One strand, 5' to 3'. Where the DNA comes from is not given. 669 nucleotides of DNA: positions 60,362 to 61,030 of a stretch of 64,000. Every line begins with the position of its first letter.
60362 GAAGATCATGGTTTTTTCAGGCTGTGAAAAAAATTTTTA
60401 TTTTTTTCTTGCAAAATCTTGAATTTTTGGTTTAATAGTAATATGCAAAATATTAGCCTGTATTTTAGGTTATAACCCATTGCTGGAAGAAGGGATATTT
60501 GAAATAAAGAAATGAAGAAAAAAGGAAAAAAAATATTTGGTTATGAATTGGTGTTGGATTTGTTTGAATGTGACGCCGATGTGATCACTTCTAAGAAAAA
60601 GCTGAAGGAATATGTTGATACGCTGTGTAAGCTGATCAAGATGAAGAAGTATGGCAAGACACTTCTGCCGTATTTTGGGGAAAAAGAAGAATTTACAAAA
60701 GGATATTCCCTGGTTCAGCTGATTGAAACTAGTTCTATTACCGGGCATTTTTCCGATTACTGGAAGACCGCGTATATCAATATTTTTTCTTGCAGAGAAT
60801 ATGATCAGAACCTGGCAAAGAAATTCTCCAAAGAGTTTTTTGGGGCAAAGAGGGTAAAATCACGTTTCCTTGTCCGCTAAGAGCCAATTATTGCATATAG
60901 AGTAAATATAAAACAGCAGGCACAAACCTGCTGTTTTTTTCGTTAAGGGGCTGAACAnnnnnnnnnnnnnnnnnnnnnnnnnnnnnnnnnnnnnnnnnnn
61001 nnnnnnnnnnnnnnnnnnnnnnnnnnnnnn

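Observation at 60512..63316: AdoMetDC-like pyruvoyl proenzyme clustered with carboxynorspermidine decarboxylase and dehydrogenase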

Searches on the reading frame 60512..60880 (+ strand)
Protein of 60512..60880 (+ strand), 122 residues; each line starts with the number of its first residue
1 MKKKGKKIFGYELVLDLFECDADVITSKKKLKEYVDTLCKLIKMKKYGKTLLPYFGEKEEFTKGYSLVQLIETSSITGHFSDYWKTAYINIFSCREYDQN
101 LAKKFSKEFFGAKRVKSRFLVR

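Call 3: search_protein_families(library=pfam, proteins=[window:60512-60880:+], max_evalue=0.01)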
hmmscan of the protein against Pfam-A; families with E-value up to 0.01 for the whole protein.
window:60512-60880:+ (122 aa): 2 families
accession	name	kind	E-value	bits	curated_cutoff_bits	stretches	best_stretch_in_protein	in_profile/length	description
PF02675.21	AdoMet_dc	-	5.9e-16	59.2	25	1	13-122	2-106/107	S-adenosylmethionine decarboxylase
PF09318.15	Glyco_trans_A_1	-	0.0069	16.4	27.4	1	11-100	61-147/199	Glycosyl transferase 1 domain A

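Call 4: search_protein_families(library=ncbifam, proteins=[window:60512-60880:+], max_evalue=0.01)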
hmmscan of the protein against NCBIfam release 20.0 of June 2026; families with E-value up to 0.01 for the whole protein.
window:60512-60880:+ (122 aa): 1 family
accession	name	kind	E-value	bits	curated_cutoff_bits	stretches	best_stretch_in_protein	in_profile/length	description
TIGR03330.1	SAM_DCase_Bsu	equivalog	2e-05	24.9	75.65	1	8-121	2-110/112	adenosylmethionine decarboxylase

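Call 6: find_homologous_proteins(query=window:60512-60877:+)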
Query window:60512-60877:+ (122 aa): 1213 proteins with E <= 0.001 among 1219 candidates; the best 120 are listed.
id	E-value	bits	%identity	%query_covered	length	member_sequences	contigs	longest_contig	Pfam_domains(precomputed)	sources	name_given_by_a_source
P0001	1.5e-73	263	100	100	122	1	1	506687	PF02675.22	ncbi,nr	ncbi:MAG: S-adenosylmethionine decarboxylase [PVC group bacterium]|nr:S-adenosylmethionine decarboxy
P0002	1.3e-66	240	91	100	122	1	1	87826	PF02675.22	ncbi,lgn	ncbi:MAG: S-adenosylmethionine decarboxylase [Candidatus Omnitrophota bacterium]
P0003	4.8e-65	235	90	94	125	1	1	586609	PF02675.22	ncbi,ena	-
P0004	2.4e-64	233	89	100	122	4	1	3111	PF02675.22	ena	-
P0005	3.6e-64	232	89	100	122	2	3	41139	PF02675.22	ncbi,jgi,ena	-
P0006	3.5e-63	229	87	100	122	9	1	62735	PF02675.22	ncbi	-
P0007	1.7e-62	227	85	99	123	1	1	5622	PF02675.22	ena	-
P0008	2.4e-62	226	85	100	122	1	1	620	PF02675.22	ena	-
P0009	3.3e-62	226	86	100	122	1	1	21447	PF02675.22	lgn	-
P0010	4.8e-62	225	85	100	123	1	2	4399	PF02675.22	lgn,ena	-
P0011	5.1e-62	225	83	100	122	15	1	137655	PF02675.22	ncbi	ncbi:MAG: S-adenosylmethionine decarboxylase [Candidatus Omnitrophota bacterium]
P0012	2.2e-61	223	82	98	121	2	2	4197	PF02675.22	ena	-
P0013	2.2e-61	223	83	94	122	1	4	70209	PF02675.22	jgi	-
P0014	2.5e-61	223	84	100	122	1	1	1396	PF02675.22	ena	-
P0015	2.3e-60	220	85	96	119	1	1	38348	PF02675.22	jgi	jgi:S-adenosylmethionine/arginine decarboxylase-like enzyme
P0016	3.6e-60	219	84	96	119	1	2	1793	PF02675.22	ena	-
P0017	3.9e-60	219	81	100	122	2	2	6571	PF02675.22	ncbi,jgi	-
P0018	8.2e-60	218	83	100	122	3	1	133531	PF02675.22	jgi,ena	-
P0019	1.6e-59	217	84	100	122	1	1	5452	PF02675.22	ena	-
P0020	2.2e-59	217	84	96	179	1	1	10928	PF02675.22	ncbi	-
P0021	2.4e-58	213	77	98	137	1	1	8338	PF02675.22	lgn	-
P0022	2.4e-58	213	80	97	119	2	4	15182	PF02675.22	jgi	jgi:S-adenosylmethionine decarboxylase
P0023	3.5e-58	213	81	95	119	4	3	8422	PF02675.22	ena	-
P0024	5.1e-58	212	81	97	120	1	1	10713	PF02675.22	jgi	jgi:S-adenosylmethionine decarboxylase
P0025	5.3e-58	212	80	98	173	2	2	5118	PF02675.22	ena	-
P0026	7.2e-58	212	79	96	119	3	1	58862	PF02675.22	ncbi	-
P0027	1.0e-57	211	80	97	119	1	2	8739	PF02675.22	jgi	jgi:S-adenosylmethionine/arginine decarboxylase-like enzyme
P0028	1.3e-57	211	82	95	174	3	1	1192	PF02675.22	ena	-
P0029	1.7e-57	211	81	97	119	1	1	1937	PF02675.22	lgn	-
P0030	1.8e-57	211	81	97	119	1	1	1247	PF02675.22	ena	-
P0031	1.9e-57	211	82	96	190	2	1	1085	PF02675.22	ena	-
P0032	2.0e-57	211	81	97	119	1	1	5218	PF02675.22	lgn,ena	-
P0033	2.2e-57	210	80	100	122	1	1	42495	PF02675.22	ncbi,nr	ncbi:MAG: S-adenosylmethionine decarboxylase [Candidatus Omnitrophica bacterium]|nr:S-adenosylmethio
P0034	2.4e-57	210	78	96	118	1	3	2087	PF02675.22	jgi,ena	-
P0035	2.5e-57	210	80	97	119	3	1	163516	PF02675.22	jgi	-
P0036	5.4e-57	209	81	96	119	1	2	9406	PF02675.22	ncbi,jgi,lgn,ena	ncbi:MAG: S-adenosylmethionine decarboxylase [Candidatus Omnitrophota bacterium]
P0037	7.5e-57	209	79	97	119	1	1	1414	PF02675.22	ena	-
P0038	8.7e-57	208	79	96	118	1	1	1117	PF02675.22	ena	-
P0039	1.1e-56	208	79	95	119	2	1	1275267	PF02675.22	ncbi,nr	ncbi:MAG: S-adenosylmethionine decarboxylase [Candidatus Omnitrophota bacterium]|nr:MAG: S-adenosylm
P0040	1.3e-56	208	77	96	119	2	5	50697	PF02675.22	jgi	-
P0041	1.5e-56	208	79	96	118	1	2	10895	PF02675.22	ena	-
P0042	1.6e-56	208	82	96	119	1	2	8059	PF02675.22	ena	-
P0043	1.8e-56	207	78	97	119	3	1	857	PF02675.22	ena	-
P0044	2.3e-56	207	81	85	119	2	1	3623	PF02675.22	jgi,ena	-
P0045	2.5e-56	207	81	96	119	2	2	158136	PF02675.22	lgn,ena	-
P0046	2.7e-56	207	77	96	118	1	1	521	PF02675.22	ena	-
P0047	3.1e-56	207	80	97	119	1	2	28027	PF02675.22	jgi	-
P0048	6.2e-56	206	80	94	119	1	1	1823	PF02675.22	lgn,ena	-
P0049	8.0e-56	205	75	97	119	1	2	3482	PF02675.22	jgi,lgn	-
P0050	9.3e-56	205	78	96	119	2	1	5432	PF02675.22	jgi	-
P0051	1.0e-55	205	82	83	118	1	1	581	PF02675.22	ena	-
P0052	1.1e-55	205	77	98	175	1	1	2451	PF02675.22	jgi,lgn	-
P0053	1.1e-55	205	78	97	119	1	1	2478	PF02675.22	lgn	-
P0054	1.2e-55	205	77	96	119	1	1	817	PF02675.22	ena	-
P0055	1.3e-55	205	79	96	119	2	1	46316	PF02675.22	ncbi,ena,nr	ncbi:MAG: S-adenosylmethionine decarboxylase [Omnitrophica bacterium]|nr:S-adenosylmethionine decarb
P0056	1.7e-55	204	79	96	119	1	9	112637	PF02675.22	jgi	-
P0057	1.8e-55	204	76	96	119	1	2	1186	PF02675.22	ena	-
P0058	2.3e-55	204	77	96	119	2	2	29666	PF02675.22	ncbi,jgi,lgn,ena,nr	ncbi:MAG: S-adenosylmethionine decarboxylase [Candidatus Omnitrophica bacterium]|nr:S-adenosylmethio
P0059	2.7e-55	204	78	96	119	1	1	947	PF02675.22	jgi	-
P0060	3.0e-55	203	74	96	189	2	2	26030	PF02675.22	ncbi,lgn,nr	ncbi:MAG: S-adenosylmethionine decarboxylase [Candidatus Omnitrophica bacterium]|nr:S-adenosylmethio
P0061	3.0e-55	203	76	96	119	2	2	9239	PF02675.22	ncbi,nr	ncbi:MAG: S-adenosylmethionine decarboxylase [Candidatus Omnitrophica bacterium]|nr:S-adenosylmethio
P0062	3.5e-55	203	77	95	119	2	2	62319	PF02675.22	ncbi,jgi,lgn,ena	-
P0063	4.4e-55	203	75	97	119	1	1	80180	PF02675.22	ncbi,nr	ncbi:MAG: S-adenosylmethionine decarboxylase [Candidatus Omnitrophica bacterium]|nr:S-adenosylmethio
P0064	4.5e-55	203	77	96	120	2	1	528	PF02675.22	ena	-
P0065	5.6e-55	203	79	96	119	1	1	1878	PF02675.22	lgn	-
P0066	6.9e-55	202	74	99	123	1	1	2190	PF02675.22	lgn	-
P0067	7.0e-55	202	77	96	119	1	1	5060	PF02675.22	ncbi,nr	ncbi:MAG: S-adenosylmethionine decarboxylase [Candidatus Omnitrophica bacterium]|nr:S-adenosylmethio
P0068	8.3e-55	202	77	96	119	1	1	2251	PF02675.22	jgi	-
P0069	8.8e-55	202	74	96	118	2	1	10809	PF02675.22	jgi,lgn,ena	-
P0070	1.3e-54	201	79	96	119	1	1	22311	PF02675.22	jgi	-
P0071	1.7e-54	201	76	96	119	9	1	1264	PF02675.22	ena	-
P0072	2.2e-54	201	77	96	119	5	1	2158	PF02675.22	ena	-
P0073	2.4e-54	201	77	96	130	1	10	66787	PF02675.22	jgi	-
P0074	2.5e-54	201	77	96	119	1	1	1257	PF02675.22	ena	-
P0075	3.0e-54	200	78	94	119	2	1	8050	PF02675.22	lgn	-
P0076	3.8e-54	200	75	96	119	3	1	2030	PF02675.22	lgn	-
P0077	5.5e-54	199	78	96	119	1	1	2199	PF02675.22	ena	-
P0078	6.2e-54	199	76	96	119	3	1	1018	PF02675.22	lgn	-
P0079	6.3e-54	199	75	97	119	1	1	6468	PF02675.22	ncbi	-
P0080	6.5e-54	199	74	96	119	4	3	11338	PF02675.22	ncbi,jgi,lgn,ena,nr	ncbi:MAG TPA: S-adenosylmethionine decarboxylase [Candidatus Omnitrophica bacterium]|nr:S-adenosylme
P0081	6.8e-54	199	78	96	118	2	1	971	PF02675.22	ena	-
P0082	6.8e-54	199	79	96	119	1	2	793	PF02675.22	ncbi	-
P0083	8.3e-54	199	76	95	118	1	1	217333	PF02675.22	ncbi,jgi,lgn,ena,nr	ncbi:MAG: S-adenosylmethionine decarboxylase [Candidatus Omnitrophica bacterium]|nr:S-adenosylmethio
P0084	8.6e-54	199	73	98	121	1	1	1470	PF02675.22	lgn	-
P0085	9.1e-54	199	74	99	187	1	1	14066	PF02675.22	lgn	-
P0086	9.5e-54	199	76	96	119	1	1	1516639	PF02675.22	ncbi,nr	ncbi:MAG: S-adenosylmethionine decarboxylase [Candidatus Omnitrophota bacterium]|nr:MAG: S-adenosylm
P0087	1.2e-53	198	75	96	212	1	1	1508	PF02675.22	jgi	jgi:S-adenosylmethionine/arginine decarboxylase-like enzyme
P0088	1.2e-53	198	77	96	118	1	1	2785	PF02675.22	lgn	-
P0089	1.2e-53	198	73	96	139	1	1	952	PF02675.22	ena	-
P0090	1.2e-53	198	76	96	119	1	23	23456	PF02675.22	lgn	-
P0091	1.3e-53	198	71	96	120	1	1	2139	PF02675.22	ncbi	-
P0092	1.5e-53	198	73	100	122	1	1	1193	PF02675.22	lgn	-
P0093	1.5e-53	198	76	96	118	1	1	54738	PF02675.22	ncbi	ncbi:MAG: S-adenosylmethionine decarboxylase [Candidatus Omnitrophota bacterium]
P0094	1.6e-53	198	76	96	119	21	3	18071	PF02675.22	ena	-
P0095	1.6e-53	198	76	96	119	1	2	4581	PF02675.22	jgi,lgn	-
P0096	2.0e-53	198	75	96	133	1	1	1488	PF02675.22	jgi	-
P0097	2.4e-53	197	75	96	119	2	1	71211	PF02675.22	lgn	-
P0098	2.6e-53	197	77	94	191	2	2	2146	PF02675.22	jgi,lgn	-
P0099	3.2e-53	197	74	96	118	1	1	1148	PF02675.22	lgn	-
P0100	3.4e-53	197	74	96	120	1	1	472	PF02675.22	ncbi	-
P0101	3.5e-53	197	73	95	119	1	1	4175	PF02675.22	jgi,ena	-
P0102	3.6e-53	197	75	96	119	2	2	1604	PF02675.22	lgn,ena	-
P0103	4.2e-53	197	74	96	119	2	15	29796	PF02675.22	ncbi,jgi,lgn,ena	-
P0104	4.4e-53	197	71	99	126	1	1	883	PF02675.22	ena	-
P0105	4.5e-53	196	77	96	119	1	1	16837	PF02675.22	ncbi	ncbi:S-adenosylmethionine decarboxylase family protein [Candidatus Omnitrophota bacterium]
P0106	4.6e-53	196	77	96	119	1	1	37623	PF02675.22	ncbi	ncbi:S-adenosylmethionine decarboxylase family protein [Candidatus Omnitrophota bacterium]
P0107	5.0e-53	196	77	97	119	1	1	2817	PF02675.22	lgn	-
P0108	5.0e-53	196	74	96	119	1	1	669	PF02675.22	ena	-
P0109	5.1e-53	196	74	96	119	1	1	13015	PF02675.22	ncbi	-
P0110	5.8e-53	196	80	90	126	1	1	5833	PF02675.22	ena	-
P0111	6.0e-53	196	73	98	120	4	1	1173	PF02675.22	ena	-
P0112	6.2e-53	196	78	95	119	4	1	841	PF02675.22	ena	-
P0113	7.0e-53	196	72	99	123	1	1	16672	PF02675.22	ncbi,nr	ncbi:MAG: S-adenosylmethionine decarboxylase [Candidatus Omnitrophica bacterium]|nr:S-adenosylmethio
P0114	7.0e-53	196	74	96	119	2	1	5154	PF02675.22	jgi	-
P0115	7.1e-53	196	72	96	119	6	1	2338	PF02675.22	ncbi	ncbi:MAG: S-adenosylmethionine decarboxylase [bacterium]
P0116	7.3e-53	196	75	96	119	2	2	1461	PF02675.22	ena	-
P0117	7.6e-53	196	73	96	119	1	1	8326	PF02675.22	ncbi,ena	-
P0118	8.2e-53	196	73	96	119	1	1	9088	PF02675.22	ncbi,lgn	-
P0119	8.7e-53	196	77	96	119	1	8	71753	PF02675.22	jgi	-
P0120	1.1e-52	195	75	96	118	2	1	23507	PF02675.22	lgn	-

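Call 14: find_related_loci(query=window:60512-60877:+, collection=genome_contigs, flank=8000)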
Query window:60512-60877:+ (122 aa) in genome_contigs; peptide patterns used: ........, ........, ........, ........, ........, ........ (x = any residue, [..] = any of these).
471 stretches matched a pattern; 68 encode a relative of the query (tblastn E <= 1e-3); 68 distinct loci.
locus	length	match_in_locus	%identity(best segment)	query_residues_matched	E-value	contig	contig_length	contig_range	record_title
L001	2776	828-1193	91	1-122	3e-70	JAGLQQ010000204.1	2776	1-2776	MAG: Candidatus Omnitrophota bacterium isolate RS_8_62 ROV157_8.bin.62.fa_204, whole genome shotgun sequence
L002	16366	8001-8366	89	1-122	7e-69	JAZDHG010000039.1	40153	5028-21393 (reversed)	MAG: Candidatus Omnitrophota bacterium isolate MEGAHIT-group-0.309 k141_1228977, whole genome shotgun sequence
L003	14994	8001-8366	89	1-122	4e-69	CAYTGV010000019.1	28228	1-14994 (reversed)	MAG TPA_asm: uncultured Planctomycetia bacterium isolate SRP191223_co1_41 genome assembly, contig: NODE_1300_length_2822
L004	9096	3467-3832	89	1-122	8e-68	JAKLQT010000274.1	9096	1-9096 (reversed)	MAG: Candidatus Omnitrophota bacterium isolate bin S2.42 k141_719349, whole genome shotgun sequence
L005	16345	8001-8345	90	8-122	3e-67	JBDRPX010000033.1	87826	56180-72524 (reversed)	MAG: Candidatus Omnitrophota bacterium isolate MEGAHIT-group-2.14 k141_1389272, whole genome shotgun sequence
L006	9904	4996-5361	80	1-122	1e-63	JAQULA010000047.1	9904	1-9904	MAG: Candidatus Omnitrophota bacterium isolate STD1_12 NODE_19949_length_9904_cov_3.664826_Sandtown_D1, whole genome sho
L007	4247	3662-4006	88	8-122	2e-63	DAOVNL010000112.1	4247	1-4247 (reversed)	MAG TPA_asm: Candidatus Omnitrophota bacterium isolate CSMAG_1496 CSMAG_1496_k141_174962_length_4247_cov_21.0000, whole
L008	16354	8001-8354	80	5-122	1e-62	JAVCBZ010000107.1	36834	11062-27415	MAG: Candidatus Susulua stagnicola isolate MAG_3300035698_1005 Ga0374944_004455, whole genome shotgun sequence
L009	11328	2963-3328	80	1-122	1e-62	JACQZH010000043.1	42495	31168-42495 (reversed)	MAG: Candidatus Omnitrophota bacterium isolate NC_groundwater_1562_Pr4_S-0.65um_39_9 SR1-18-Sp65_coassembly_scaffold_231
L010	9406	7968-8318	81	6-122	5e-62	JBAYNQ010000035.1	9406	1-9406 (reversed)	MAG: Candidatus Omnitrophota bacterium isolate SO_2016_LW1_69 scaffold09474_LW64-88_2016, whole genome shotgun sequence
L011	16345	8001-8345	79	7-121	1e-60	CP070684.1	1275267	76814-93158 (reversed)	MAG: Candidatus Omnitrophota bacterium isolate bin66 chromosome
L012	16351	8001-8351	74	6-122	1e-60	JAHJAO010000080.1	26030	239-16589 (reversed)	MAG: Candidatus Omnitrophota bacterium isolate Modern_marine.mb.214 Modern_marine.mb.214_k141_1472386, whole genome shot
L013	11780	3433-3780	77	7-122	5e-60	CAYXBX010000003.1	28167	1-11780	MAG TPA_asm: uncultured Planctomycetia bacterium isolate binchicken_co184_695 genome assembly, contig: NODE_2483_length_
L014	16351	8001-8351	77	6-122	1e-59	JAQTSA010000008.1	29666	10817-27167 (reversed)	MAG: Candidatus Omnitrophota bacterium isolate STB_176 NODE_3320_length_29666_cov_3.026372_Sandtown_B, whole genome shot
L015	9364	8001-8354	76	5-122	3e-59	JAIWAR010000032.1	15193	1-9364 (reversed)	MAG: Methanosarcinales archaeon isolate SFP3_US_05_3 NODE_1038_length_15193_cov_4.911788, whole genome shotgun sequence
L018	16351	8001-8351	77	6-122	8e-58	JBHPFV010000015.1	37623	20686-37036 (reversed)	Candidatus Omnitrophota bacterium isolate SAG AM-311-K22 NODE_15_length_37623_cov_31.025101, whole genome shotgun sequen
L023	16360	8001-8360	73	3-122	4e-57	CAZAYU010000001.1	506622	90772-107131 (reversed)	MAG TPA_asm: uncultured Planctomycetia bacterium isolate binchicken_co49_31 genome assembly, contig: NODE_1_length_50662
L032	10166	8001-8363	69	2-122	8e-56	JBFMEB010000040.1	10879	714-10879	MAG: Candidatus Omnitrophota bacterium isolate MAG234 MAG234_40, whole genome shotgun sequence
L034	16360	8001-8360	78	3-122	2e-55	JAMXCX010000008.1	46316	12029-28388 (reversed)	MAG: Candidatus Omnitrophota bacterium isolate MohnsGC05_bin006 NODE_8_length_46316_cov_16.216333, whole genome shotgun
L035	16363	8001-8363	70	2-122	4e-55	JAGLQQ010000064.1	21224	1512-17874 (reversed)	MAG: Candidatus Omnitrophota bacterium isolate RS_8_62 ROV157_8.bin.62.fa_64, whole genome shotgun sequence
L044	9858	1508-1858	70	6-122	2e-53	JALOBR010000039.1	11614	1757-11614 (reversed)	MAG: Candidatus Omnitrophota bacterium isolate SO_2017_LW3 bin 47 NODE_16916_length_11614_cov_1.075912_LW162_2017, whole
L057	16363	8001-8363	64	2-122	3e-50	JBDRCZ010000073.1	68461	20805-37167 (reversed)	MAG: Candidatus Omnitrophota bacterium isolate MEGAHIT-group-1.222 k141_3891945, whole genome shotgun sequence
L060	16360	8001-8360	70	1-122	1e-48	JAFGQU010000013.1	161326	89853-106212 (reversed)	MAG: Candidatus Omnitrophota bacterium isolate Zod_Metabat.783 k87_4966039, whole genome shotgun sequence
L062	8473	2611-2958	63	7-122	8e-47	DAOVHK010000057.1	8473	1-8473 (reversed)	MAG TPA_asm: Clostridia bacterium isolate CSMAG_1339 CSMAG_1339_k141_5515184_length_8473_cov_12.4741, whole genome shotg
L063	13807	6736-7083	61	7-122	4e-46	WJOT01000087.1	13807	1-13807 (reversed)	MAG: Clostridia bacterium isolate 1244-F3-H4-B3 F3H4_C346, whole genome shotgun sequence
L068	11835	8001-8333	44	10-122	3e-26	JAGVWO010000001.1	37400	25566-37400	Candidatus Pacearchaeota archaeon isolate RIFOXYC1_FULL_30_8 rifoxyc1_full_scaffold_336, whole genome shotgun sequence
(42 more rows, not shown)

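Call 17: search_solved_structures(query=window:60512-60877:+, max_evalue=10, show_alignments=4)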
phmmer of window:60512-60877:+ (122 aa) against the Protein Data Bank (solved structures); distinct sequences matched with E-value up to 10: 5.
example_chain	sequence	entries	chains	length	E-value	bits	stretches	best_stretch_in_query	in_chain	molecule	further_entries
7vf3_B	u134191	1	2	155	0.02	18.5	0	10-40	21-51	Uteroglobin,PB1m7 peptide,Uteroglobin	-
7vg7_B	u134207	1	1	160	0.021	18.4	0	10-40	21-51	Uteroglobin,PB1m6A9 peptide,Uteroglobin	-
1vr7_A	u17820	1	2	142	0.2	15.3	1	7-115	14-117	S-adenosylmethionine decarboxylase proenzyme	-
1tlu_A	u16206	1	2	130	0.2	15.3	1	7-115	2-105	S-adenosylmethionine decarboxylase proenzyme, AdoMetDC, SamDC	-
1tmi_A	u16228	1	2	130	0.5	14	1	7-115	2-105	S-adenosylmethionine decarboxylase proenzyme, AdoMetDC, SamDC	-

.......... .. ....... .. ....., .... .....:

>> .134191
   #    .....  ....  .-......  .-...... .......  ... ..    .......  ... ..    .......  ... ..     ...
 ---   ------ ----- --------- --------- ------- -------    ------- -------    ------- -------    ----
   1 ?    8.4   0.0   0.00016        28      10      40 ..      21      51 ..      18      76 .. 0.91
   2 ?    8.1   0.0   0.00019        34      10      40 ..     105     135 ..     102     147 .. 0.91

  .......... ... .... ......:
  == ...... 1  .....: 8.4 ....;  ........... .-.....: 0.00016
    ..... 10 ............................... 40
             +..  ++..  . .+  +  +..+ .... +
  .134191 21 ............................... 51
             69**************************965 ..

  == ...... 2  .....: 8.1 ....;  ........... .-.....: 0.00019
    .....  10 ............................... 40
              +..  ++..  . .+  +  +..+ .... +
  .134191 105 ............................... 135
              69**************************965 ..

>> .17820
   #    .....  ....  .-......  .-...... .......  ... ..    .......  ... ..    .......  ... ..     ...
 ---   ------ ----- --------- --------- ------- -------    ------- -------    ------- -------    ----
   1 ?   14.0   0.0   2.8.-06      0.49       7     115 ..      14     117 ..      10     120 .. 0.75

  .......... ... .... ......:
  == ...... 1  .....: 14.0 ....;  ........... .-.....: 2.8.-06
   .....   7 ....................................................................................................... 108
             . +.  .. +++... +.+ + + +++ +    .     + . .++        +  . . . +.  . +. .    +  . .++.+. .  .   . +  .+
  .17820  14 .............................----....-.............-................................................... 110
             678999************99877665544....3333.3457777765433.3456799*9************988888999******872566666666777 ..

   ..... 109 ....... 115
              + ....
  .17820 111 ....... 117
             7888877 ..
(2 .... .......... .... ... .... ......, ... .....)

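Call 18: search_dna_similar(query=window:60512-60877:+, collection=phages, mode=protein, max_evalue=0.001, max_rows=40)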
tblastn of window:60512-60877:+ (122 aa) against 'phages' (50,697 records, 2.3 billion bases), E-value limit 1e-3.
Records with a match: 4; places in all: 4; records where one place covers at least 80% of the query: 2.
Best place of each record, by identity: <60% 4.
By first word of the organism name: uncultured 2; Sinorhizobium 2.
By host as written in the record: - 2; Sinorhizobium meliloti 2.
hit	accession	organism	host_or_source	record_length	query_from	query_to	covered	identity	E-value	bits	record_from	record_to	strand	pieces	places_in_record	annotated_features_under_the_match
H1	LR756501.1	uncultured phage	metagenomic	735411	9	122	93%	29.6%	7e-5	46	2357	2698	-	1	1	record has no annotation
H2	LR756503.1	uncultured phage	metagenomic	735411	9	122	93%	29.6%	7e-5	46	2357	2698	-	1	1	record has no annotation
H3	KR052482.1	Sinorhizobium phage phiN3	Sinorhizobium meliloti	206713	26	122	80%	22.7%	7e-4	43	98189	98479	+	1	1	S-adenosylmethionine decarboxylase-like protein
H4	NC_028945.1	Sinorhizobium phage phiN3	Sinorhizobium meliloti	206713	26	122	80%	22.7%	7e-4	43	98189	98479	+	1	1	S-adenosylmethionine decarboxylase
